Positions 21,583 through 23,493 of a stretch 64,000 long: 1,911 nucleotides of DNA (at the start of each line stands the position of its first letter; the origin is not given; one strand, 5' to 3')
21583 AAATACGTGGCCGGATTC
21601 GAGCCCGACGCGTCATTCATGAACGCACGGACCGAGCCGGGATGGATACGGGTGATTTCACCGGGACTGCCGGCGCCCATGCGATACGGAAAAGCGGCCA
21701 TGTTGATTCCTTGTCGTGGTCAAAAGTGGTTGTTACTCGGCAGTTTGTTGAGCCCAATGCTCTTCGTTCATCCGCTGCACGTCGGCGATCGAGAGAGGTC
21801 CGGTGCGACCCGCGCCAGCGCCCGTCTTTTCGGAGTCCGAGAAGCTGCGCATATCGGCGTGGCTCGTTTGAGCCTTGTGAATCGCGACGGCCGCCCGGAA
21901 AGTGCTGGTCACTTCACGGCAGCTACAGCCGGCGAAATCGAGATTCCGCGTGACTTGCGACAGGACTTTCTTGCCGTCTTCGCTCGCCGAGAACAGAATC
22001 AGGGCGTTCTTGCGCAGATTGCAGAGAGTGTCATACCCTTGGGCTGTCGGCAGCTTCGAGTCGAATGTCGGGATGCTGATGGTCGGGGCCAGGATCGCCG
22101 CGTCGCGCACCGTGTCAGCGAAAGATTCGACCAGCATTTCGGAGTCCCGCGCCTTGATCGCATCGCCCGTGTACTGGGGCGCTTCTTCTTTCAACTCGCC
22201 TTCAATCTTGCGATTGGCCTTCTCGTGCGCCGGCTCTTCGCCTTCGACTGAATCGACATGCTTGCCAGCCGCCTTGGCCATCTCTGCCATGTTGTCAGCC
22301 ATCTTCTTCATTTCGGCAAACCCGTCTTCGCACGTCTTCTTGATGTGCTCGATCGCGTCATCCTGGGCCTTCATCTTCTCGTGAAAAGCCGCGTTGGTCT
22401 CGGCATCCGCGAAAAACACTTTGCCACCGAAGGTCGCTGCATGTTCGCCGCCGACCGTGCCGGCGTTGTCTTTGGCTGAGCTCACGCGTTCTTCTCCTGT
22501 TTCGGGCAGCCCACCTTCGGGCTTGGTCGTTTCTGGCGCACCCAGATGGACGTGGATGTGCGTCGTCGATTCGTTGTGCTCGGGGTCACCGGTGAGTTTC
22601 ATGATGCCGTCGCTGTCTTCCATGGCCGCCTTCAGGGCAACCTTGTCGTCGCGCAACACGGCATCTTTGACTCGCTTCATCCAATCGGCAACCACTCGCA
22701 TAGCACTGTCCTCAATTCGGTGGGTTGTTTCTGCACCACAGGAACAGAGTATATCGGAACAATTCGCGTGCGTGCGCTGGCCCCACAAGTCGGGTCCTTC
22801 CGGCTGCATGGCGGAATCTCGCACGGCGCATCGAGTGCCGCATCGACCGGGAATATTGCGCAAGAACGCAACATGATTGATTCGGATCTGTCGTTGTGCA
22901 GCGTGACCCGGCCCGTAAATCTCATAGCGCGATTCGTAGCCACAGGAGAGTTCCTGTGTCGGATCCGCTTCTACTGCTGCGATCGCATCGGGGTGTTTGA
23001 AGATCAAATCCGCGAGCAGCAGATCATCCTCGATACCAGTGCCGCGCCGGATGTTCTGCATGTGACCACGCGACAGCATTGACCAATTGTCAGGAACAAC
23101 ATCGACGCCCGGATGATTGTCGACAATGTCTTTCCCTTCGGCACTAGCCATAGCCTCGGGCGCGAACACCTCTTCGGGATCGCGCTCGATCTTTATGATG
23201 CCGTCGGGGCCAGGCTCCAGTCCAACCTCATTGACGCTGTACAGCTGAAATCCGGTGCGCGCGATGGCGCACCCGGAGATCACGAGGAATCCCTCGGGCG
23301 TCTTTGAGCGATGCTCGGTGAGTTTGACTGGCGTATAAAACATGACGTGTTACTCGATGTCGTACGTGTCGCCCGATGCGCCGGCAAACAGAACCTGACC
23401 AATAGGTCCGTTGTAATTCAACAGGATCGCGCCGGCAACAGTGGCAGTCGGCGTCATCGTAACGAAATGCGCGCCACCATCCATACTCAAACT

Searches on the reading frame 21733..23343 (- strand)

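Call 90: search_protein_families(library=phrogs, proteins=[window:21733-23343:-], max_evalue=0.00001)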
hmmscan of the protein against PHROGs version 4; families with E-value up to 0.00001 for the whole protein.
window:21733-23343:- (536 aa): 5 families
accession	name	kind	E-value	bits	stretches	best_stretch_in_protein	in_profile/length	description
phrog_1961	-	unknown function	3e-73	248.3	1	2-533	3-415/417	-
phrog_16985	-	unknown function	6.9e-48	164.8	1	6-180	7-178/436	-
phrog_530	-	head and packaging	4e-42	145.7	1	9-381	30-311/390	head maturation protease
phrog_12864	-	head and packaging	9.8e-34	118.2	1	7-433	35-455/468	head maturation protease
phrog_3778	-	head and packaging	6.9e-12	46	0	14-77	161-224/593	head maturation protease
